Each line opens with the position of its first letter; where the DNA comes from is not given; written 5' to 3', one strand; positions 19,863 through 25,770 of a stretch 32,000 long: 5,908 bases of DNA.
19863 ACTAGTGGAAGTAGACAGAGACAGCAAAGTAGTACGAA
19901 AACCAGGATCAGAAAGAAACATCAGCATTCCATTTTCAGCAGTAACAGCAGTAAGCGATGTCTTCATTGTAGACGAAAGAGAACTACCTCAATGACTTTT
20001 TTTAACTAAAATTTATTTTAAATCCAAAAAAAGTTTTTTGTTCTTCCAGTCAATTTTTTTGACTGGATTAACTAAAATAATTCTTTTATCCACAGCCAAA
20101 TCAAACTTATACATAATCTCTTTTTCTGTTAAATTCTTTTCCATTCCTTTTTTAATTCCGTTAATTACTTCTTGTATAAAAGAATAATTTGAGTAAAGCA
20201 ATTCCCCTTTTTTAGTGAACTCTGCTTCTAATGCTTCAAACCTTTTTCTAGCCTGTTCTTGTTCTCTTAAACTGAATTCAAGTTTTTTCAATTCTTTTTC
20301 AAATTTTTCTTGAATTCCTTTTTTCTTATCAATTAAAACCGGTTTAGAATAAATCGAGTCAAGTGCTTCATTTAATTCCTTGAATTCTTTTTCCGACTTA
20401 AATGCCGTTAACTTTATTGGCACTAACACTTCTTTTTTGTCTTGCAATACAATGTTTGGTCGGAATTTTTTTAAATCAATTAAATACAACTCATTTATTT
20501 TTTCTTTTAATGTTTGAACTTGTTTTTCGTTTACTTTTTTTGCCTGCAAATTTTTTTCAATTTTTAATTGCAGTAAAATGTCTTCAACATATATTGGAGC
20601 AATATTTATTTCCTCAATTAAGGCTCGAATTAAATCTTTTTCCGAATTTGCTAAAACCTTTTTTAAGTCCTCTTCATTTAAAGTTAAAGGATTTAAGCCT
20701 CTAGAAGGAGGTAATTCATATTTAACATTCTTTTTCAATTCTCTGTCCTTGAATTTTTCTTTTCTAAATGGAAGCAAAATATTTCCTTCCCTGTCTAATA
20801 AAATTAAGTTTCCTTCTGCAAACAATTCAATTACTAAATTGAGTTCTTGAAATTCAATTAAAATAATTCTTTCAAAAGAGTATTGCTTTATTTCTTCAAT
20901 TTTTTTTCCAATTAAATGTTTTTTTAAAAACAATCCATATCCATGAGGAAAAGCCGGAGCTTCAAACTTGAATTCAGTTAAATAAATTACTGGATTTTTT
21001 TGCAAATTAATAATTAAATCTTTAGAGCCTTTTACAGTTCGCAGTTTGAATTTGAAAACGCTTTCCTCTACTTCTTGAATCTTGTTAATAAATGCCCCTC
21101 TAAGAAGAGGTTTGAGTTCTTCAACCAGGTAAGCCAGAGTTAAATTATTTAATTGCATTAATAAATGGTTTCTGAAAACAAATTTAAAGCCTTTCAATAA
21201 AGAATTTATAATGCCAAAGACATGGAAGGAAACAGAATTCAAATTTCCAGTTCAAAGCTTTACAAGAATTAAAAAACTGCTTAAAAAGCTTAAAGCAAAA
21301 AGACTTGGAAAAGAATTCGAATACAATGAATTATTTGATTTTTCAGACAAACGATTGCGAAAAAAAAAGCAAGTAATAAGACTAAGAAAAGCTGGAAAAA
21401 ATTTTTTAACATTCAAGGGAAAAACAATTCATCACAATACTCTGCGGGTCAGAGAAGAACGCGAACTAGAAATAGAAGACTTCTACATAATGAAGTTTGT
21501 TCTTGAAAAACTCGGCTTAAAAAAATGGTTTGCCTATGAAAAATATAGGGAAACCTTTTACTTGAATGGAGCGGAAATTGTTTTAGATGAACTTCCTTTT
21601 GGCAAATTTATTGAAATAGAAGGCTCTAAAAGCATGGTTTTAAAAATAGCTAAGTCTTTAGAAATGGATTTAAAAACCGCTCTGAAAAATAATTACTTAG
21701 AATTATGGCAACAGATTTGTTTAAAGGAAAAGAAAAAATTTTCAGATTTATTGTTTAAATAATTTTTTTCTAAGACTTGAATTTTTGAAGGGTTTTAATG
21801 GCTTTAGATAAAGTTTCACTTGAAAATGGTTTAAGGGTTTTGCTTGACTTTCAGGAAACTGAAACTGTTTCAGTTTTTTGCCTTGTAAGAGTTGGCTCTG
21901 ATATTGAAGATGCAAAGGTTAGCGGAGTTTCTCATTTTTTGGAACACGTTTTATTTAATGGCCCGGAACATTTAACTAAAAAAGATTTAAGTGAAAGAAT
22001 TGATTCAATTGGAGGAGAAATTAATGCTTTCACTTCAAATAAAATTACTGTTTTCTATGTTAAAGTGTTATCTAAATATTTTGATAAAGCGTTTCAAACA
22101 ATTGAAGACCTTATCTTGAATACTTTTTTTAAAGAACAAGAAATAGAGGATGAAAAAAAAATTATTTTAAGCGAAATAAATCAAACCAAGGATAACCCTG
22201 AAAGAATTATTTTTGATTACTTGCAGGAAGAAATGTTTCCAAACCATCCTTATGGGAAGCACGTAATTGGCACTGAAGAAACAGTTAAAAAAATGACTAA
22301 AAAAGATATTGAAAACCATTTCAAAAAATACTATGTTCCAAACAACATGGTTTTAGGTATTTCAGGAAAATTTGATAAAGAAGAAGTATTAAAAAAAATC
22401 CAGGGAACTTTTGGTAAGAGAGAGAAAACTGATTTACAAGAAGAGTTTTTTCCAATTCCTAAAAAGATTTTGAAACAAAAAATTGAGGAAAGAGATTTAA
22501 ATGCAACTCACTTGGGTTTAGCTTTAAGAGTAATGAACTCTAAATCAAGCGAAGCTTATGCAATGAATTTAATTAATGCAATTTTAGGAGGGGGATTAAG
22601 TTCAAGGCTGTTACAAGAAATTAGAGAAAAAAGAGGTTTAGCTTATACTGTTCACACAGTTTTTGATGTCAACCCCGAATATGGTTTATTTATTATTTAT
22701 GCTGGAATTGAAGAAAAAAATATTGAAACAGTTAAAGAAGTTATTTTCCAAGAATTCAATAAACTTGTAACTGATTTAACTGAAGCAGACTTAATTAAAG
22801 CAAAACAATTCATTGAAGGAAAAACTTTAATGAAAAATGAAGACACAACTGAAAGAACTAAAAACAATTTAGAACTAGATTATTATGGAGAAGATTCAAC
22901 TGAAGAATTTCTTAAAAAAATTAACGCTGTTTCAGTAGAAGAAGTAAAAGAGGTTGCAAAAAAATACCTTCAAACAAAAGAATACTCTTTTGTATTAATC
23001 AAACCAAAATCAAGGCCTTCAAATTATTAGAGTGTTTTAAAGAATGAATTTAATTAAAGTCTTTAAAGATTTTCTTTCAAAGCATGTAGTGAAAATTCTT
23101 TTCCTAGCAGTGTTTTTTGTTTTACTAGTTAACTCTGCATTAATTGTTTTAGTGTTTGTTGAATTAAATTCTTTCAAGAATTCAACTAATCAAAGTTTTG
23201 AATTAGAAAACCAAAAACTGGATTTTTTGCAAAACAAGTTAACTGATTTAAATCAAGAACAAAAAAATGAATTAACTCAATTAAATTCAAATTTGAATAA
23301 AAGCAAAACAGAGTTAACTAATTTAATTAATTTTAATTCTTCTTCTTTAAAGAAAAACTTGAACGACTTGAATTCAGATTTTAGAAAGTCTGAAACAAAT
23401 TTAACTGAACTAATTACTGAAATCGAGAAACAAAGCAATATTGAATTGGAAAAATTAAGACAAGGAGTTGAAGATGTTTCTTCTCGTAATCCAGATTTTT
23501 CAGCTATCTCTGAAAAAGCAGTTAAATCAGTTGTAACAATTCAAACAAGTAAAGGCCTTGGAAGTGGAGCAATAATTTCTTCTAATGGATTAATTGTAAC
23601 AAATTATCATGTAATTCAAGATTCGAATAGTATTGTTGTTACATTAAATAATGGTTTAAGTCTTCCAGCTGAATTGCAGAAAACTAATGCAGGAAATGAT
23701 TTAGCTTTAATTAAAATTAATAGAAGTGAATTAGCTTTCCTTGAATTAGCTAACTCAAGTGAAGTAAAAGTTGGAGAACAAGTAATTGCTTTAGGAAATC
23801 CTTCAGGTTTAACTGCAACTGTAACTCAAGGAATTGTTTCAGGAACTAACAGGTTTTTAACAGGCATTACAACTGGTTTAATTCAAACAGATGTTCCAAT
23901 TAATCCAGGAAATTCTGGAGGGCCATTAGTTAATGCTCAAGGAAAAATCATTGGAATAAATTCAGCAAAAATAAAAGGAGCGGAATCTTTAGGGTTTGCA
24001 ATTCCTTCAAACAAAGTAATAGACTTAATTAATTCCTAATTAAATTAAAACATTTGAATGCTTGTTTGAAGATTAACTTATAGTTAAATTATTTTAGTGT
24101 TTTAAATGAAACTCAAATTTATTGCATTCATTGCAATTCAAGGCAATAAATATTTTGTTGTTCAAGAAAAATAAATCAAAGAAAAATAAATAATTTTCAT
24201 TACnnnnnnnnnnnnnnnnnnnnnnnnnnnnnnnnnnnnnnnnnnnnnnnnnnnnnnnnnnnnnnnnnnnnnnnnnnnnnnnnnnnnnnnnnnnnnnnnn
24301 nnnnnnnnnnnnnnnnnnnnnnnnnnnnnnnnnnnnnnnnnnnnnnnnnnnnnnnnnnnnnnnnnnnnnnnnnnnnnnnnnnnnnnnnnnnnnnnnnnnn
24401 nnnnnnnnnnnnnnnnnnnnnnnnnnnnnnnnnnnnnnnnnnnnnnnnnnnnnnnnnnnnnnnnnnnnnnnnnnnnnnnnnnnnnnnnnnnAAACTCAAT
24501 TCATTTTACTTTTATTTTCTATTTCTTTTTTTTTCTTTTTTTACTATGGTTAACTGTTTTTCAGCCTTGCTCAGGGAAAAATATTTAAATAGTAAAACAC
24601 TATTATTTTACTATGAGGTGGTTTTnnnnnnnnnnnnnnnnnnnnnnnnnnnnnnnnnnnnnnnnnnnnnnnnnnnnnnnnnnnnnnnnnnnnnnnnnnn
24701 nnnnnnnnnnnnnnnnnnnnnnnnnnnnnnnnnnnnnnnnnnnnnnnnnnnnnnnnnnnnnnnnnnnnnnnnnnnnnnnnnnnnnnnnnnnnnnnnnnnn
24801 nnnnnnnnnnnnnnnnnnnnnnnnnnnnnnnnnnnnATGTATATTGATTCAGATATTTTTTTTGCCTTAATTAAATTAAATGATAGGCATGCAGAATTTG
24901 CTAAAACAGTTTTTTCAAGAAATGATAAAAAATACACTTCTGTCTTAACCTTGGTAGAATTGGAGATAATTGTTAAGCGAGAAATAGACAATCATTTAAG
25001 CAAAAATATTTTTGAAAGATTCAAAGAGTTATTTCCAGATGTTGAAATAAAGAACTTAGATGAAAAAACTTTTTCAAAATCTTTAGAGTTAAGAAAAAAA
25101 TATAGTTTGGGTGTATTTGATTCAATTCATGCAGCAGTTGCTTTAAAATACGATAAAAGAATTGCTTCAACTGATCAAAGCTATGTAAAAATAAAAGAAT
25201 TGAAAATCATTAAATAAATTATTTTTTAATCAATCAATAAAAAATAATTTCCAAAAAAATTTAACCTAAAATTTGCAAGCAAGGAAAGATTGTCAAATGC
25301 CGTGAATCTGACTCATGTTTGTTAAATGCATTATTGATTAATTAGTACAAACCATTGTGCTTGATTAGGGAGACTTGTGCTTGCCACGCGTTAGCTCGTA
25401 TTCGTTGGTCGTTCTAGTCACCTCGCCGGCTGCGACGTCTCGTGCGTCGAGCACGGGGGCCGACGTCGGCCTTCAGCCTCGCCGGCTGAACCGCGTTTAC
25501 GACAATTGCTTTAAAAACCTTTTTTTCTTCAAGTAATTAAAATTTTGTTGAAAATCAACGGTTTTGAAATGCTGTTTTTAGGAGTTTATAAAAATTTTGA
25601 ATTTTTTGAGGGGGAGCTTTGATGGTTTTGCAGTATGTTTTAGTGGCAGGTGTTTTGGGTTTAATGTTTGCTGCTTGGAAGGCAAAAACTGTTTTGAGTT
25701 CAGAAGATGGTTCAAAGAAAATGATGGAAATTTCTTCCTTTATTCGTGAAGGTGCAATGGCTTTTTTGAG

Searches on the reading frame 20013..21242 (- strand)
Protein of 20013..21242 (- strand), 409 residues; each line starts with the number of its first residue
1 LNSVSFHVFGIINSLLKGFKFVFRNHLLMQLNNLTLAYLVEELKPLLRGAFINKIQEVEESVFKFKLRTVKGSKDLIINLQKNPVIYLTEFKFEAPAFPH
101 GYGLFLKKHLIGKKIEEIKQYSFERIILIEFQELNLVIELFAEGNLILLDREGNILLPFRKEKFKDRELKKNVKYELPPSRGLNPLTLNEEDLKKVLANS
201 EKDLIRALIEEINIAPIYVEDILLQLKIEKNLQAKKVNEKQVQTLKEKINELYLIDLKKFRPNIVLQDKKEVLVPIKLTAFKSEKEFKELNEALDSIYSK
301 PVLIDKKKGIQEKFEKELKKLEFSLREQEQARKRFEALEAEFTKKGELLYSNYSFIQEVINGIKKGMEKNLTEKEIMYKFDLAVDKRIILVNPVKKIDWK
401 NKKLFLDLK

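Call 61: search_protein_families(library=pfam, proteins=[window:20013-21242:-], max_evalue=0.001)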
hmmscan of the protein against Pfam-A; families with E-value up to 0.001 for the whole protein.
window:20013-21242:- (409 aa): 1 family
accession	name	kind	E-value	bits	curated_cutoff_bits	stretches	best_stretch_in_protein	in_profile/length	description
PF05833.16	NFACT_N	-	1.4e-44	153.1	31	1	34-377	3-360/456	NFACT N-terminal and middle domains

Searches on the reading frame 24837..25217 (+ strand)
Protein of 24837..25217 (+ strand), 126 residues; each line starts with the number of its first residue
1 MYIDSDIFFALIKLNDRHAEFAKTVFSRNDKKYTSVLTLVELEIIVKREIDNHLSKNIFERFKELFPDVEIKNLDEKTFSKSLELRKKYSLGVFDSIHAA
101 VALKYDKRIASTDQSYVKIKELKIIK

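Call 34: search_protein_families(library=pfam, proteins=[window:24837-25217:+], max_evalue=0.01)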
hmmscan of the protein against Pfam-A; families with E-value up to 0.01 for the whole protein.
window:24837-25217:+ (126 aa): 3 families
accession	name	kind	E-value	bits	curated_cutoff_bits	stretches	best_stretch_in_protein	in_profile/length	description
PF01850.27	PIN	-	1.4e-16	61.6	23.6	1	1-120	1-118/120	PIN domain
PF02577.19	BFN_dom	-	0.0028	17.9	27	1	45-110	32-98/112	Bifunctional nuclease domain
PF04669.19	PBDC1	-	0.0071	16.7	28.5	1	31-87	14-65/126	PBDC1 protein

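Call 76: find_encoding_contigs(protein=window:24837-25217:+, flank=10000, max_places=6)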
Protein window:24837-25217:+ (126 aa): 2 contigs read that carry it; 2 places shown.
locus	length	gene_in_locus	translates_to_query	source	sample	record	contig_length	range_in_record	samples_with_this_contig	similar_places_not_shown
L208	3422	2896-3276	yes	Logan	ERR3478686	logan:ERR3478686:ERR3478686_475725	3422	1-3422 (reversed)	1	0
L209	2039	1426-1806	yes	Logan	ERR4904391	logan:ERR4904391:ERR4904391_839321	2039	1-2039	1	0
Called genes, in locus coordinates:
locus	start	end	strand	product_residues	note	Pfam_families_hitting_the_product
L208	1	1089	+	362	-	?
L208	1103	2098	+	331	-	PF00089:Trypsin, PF13365:Trypsin_2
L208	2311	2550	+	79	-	-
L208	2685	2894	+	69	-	-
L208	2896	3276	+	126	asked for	PF01850:PIN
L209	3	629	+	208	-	?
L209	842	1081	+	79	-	-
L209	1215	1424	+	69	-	-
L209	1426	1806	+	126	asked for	PF01850:PIN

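Call 89: find_homologous_proteins(query=window:24837-25217:+, max_evalue=0.00001)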
Query window:24837-25217:+ (126 aa): 16 proteins with E <= 0.00001 among 37 candidates.
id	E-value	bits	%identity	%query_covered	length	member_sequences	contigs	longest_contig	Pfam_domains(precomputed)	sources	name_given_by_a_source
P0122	4.2e-71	254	100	100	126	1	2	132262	PF01850.28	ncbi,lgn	-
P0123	4.4e-36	142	57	100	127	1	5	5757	PF01850.28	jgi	jgi:predicted nucleic acid-binding protein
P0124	1.9e-34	136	56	99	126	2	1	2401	PF01850.28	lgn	-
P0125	2.8e-34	136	54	100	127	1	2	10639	PF01850.28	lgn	-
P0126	6.1e-34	135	53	98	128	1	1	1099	PF01850.28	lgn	-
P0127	1.4e-33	134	57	100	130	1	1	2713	PF01850.28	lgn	-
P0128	2.4e-33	133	55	98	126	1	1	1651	PF01850.28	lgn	-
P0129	6.1e-33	132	56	100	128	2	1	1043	PF01850.28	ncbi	-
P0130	1.2e-32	131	56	99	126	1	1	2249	PF01850.28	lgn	-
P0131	4.3e-32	129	54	99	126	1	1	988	PF01850.28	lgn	-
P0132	1.2e-31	127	51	100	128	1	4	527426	PF01850.28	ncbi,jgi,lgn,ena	-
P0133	5.8e-31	125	54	97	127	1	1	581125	PF01850.28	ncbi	ncbi:MAG: PIN domain-containing protein [Candidatus Diapherotrites archaeon]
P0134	5.0e-30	122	49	100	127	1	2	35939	PF01850.28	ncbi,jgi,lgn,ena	ncbi:MAG: PIN domain-containing protein [archaeon]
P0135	6.0e-30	122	51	100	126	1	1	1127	PF01850.28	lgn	-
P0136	9.6e-29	118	50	98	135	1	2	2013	PF01850.28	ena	-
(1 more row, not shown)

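Call 90: find_encoding_contigs(protein=P0133, flank=10000, max_places=3)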
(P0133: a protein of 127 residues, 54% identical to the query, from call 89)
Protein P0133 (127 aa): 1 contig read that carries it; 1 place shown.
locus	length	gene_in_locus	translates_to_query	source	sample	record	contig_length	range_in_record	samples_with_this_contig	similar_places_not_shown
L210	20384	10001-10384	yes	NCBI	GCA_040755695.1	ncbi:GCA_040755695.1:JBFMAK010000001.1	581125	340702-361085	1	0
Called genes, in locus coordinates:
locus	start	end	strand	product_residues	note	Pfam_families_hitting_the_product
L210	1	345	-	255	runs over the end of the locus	PF08843:AbiEii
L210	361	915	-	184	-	-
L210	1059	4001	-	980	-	-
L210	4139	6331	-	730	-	-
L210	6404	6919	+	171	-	PF14512:TM1586_NiRdase, PF00881:Nitroreductase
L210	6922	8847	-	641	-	PF00270:DEAD (weak), PF04851:ResIII (faint), PF06733:DEAD_2, PF13307:Helicase_C_2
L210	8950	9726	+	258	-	-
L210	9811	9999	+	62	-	-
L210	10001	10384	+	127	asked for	PF01850:PIN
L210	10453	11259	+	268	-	-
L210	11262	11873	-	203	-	-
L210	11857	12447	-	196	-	-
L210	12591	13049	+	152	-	-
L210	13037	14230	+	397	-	PF00155:Aminotran_1_2, PF00266:Aminotran_5 (faint), PF01041:DegT_DnrJ_EryC1 (weak)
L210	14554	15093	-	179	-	PF01936:NYN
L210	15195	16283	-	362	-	PF00579:tRNA-synt_1b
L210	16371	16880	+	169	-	PF02778:tRNA_int_endo_N, PF01974:tRNA_int_endo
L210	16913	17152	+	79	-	-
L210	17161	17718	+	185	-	-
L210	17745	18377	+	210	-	-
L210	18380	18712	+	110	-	-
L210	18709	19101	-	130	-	PF01592:NifU_N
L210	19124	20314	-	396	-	PF00266:Aminotran_5, PF01041:DegT_DnrJ_EryC1 (weak), PF01212:Beta_elim_lyase (weak)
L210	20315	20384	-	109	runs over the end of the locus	PF03551:PadR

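Call 91: find_encoding_contigs(protein=P0125, flank=10000, max_places=3)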
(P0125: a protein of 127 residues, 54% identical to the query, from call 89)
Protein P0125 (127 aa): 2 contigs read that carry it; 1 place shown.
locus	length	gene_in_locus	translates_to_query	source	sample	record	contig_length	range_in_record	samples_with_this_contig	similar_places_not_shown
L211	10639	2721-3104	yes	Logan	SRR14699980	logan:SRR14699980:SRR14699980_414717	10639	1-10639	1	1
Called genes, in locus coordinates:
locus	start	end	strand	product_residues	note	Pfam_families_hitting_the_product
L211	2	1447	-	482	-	?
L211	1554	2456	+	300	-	PF13691:Lactamase_B_4, PF23023:Anti-Pycsar_Apyc1, PF12706:Lactamase_B_2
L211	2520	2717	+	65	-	-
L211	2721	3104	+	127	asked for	PF01850:PIN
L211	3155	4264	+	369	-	PF02812:ELFV_dehydrog_N, PF00208:ELFV_dehydrog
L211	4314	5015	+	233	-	PF00483:NTP_transferase, PF01128:IspD (faint), PF12804:NTP_transf_3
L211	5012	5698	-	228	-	PF13483:Lactamase_B_3, PF00753:Lactamase_B (weak), PF12706:Lactamase_B_2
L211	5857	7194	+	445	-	-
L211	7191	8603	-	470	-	PF00004:AAA, PF22608:DNAX_ATPase_lid (weak), PF08519:RFC1 (weak)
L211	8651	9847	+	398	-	PF01926:MMR_HSR1, PF08438:YGR210-like_G4, PF02824:TGS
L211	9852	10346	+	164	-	-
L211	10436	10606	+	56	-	-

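Call 92: find_encoding_contigs(protein=P0132, flank=10000, max_places=3)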
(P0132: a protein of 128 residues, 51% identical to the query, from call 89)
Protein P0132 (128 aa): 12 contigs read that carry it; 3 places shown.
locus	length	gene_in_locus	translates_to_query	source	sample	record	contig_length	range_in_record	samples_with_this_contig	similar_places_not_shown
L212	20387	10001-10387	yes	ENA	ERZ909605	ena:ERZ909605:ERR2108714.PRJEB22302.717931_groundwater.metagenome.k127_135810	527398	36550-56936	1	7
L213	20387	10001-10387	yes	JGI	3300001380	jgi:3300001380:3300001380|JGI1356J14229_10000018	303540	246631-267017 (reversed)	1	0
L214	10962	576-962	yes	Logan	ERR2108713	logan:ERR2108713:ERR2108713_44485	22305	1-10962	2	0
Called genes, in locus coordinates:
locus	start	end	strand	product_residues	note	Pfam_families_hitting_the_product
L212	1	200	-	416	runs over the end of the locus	PF04998:RNA_pol_Rpb1_5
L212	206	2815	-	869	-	PF04997:RNA_pol_Rpb1_1, PF00623:RNA_pol_Rpb1_2, PF04983:RNA_pol_Rpb1_3, PF05000:RNA_pol_Rpb1_4, PF04998:RNA_pol_Rpb1_5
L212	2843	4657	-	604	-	PF04566:RNA_pol_Rpb2_4, PF04567:RNA_pol_Rpb2_5, PF00562:RNA_pol_Rpb2_6, PF04560:RNA_pol_Rpb2_7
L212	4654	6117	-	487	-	PF04563:RNA_pol_Rpb2_1, PF04561:RNA_pol_Rpb2_2, PF04565:RNA_pol_Rpb2_3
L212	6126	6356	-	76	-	PF01191:RNA_pol_Rpb5_C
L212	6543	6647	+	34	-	-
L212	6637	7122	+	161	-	-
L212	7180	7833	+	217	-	PF01982:CTP-dep_RFKase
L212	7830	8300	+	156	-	PF00885:DMRL_synthase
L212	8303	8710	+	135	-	PF00885:DMRL_synthase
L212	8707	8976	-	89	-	-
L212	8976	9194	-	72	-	-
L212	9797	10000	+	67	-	-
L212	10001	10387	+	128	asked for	PF01850:PIN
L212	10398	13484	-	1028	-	-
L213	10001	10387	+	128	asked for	PF01850:PIN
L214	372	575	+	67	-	-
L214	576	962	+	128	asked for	PF01850:PIN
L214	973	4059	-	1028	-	-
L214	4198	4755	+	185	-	PF22175:Ogg-HhH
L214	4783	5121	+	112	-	-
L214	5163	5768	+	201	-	PF02540:NAD_synthase (weak), PF02568:ThiI, PF06508:QueC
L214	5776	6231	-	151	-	-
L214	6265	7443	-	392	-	PF01134:GIDA (faint), PF01494:FAD_binding_3 (faint), PF03486:HI0933_like (faint), PF05834:Lycopene_cycl, PF12831:FAD_oxidored, PF04820:Trp_halogenase (weak), PF01266:DAO (weak), PF22578:GGR_cat, +2 more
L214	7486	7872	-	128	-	PF01592:NifU_N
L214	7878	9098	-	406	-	PF00155:Aminotran_1_2 (weak), PF00266:Aminotran_5, PF01041:DegT_DnrJ_EryC1 (weak), PF01053:Cys_Met_Meta_PP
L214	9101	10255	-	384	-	PF01458:SUFBD_core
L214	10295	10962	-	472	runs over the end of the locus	PF19295:SufBD_N, PF01458:SUFBD_core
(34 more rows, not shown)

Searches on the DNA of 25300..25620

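Call 29: search_rna_families(source=window, start=25300, end=25620, threshold=evalue, max_evalue=10)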
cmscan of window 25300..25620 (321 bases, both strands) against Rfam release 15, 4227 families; matches with E-value up to 10: 2.
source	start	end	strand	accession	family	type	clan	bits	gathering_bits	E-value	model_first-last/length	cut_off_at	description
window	25498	25562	-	RF01363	CRISPR-DR50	Gene; CRISPR;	-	16.4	47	9.1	1-46/46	no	CRISPR RNA direct repeat element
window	25458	25564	-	RF02856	30_292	Gene; sRNA;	-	13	112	8.9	1-115/115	no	Leptospira sRNA 30_292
